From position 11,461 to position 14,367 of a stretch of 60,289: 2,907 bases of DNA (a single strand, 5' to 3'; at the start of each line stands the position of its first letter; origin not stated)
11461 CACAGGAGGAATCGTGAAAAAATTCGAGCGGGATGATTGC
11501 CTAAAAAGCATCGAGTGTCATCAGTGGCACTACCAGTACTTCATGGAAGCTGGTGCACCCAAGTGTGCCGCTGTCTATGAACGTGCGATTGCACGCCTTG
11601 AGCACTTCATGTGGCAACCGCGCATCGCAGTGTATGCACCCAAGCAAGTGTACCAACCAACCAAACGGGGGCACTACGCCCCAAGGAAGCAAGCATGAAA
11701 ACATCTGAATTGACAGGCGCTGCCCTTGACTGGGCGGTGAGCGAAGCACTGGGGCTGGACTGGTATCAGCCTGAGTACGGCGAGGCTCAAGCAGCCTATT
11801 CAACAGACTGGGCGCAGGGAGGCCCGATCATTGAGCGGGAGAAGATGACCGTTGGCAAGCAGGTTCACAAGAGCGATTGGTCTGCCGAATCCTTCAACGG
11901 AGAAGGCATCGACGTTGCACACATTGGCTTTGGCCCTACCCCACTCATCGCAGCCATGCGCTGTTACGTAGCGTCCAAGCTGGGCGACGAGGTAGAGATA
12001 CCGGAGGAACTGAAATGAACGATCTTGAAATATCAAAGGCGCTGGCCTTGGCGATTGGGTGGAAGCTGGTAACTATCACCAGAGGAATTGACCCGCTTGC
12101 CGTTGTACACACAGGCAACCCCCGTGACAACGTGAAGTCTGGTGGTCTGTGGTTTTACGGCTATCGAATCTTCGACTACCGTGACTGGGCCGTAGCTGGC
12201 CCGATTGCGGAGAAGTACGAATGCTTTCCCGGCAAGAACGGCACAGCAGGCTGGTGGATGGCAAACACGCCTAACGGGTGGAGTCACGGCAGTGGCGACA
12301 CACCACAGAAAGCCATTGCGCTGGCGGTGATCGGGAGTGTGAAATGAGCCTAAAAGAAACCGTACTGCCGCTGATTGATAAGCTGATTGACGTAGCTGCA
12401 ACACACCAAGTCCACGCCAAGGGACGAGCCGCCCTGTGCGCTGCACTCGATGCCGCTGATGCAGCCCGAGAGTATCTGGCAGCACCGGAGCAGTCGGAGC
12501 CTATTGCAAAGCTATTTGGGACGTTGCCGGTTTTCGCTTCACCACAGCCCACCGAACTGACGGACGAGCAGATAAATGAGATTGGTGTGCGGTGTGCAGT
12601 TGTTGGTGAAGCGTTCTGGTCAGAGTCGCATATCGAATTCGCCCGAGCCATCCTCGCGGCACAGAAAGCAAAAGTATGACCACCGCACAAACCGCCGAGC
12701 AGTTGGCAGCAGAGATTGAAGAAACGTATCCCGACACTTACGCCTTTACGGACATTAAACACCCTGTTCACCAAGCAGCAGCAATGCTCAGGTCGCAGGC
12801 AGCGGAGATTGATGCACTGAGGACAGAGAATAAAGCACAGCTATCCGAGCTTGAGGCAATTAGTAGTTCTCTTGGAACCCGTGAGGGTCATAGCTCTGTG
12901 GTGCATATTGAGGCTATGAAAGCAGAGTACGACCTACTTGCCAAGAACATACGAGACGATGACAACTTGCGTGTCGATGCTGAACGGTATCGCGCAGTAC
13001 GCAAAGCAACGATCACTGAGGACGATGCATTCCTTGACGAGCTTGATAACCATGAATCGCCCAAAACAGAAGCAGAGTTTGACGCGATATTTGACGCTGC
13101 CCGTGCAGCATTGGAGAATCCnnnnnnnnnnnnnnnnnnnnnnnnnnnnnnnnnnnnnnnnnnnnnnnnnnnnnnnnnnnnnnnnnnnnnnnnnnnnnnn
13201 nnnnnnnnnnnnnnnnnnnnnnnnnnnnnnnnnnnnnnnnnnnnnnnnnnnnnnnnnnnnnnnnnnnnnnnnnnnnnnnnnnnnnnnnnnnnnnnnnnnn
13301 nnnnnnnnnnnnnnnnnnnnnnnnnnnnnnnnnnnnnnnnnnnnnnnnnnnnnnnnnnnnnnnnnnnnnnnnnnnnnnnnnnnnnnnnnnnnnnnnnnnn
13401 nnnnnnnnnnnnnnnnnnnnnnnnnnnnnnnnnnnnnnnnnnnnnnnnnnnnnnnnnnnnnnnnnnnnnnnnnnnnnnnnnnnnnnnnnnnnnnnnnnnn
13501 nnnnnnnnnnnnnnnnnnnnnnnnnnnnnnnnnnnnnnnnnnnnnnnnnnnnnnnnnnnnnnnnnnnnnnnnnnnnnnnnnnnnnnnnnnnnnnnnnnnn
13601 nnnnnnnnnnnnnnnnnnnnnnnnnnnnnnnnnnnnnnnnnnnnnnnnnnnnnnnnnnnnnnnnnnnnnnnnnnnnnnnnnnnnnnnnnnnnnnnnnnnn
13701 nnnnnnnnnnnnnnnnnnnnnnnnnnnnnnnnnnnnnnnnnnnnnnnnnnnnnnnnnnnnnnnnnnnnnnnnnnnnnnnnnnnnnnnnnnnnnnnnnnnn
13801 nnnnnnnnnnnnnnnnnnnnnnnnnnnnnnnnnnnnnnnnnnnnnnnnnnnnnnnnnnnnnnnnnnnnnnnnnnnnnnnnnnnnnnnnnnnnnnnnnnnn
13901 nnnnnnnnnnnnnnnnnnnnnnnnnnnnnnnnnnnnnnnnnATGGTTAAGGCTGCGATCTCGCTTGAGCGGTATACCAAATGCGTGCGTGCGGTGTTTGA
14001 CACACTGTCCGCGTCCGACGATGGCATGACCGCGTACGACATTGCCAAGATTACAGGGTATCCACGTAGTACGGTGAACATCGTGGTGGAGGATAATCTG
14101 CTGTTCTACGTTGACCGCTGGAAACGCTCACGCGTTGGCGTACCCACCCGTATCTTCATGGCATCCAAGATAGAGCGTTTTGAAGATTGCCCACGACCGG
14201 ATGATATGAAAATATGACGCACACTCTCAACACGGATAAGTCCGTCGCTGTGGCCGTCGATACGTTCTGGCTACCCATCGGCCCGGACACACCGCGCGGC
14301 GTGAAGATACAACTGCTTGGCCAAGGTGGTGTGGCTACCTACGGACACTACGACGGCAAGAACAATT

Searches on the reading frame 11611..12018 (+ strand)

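Call 50: search_protein_families(library=pfam, proteins=[window:11611-12018:+], max_evalue=0.05)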
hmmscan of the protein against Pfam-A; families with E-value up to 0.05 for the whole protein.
window:11611-12018:+ (135 aa): 1 family
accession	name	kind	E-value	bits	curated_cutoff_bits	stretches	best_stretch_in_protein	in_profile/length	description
PF10765.14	Phage_P22_NinX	-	1.7e-19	70.7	22.6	1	30-123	1-114/114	Bacteriophage P22, NinX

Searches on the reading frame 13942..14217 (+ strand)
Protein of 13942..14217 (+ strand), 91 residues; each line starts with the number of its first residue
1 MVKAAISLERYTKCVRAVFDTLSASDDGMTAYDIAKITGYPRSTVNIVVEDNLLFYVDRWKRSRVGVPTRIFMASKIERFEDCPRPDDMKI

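Call 10: search_protein_families(library=phrogs, proteins=[window:13942-14217:+], max_evalue=0.01)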
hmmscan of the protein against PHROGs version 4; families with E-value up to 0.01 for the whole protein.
window:13942-14217:+ (91 aa): 1 family
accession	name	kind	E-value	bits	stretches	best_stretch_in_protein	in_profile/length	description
phrog_1123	-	unknown function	0.0021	18.9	1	13-45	31-63/112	-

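Call 11: search_protein_families(library=pfam, proteins=[window:13942-14217:+], max_evalue=0.1)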
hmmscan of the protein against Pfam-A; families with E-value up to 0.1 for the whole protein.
window:13942-14217:+ (91 aa): 6 families
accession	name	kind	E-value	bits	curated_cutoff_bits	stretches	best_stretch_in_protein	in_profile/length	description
PF09339.16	HTH_IclR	-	0.00055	20.1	22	1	17-45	7-35/52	IclR helix-turn-helix domain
PF13384.12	HTH_23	-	0.0019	18.4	24.6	1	24-49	13-38/50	Homeodomain-like domain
PF12840.13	HTH_20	-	0.0082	16.5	27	1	16-45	7-35/51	Helix-turn-helix domain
PF01978.25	TrmB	-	0.0099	16.2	25.6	1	26-50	20-44/68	Sugar-specific transcriptional regulator TrmB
PF12802.13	MarR_2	-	0.026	15.1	27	1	20-49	12-41/61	MarR family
PF21212.3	Dimerisation2-like_dom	-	0.073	13.9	27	0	17-53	24-60/72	Dimerisation2-like domain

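Call 94: search_protein_families(library=ncbifam, proteins=[window:13942-14217:+], max_evalue=0.1)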
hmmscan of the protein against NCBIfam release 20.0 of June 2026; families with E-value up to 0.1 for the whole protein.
window:13942-14217:+ (91 aa): 0 families
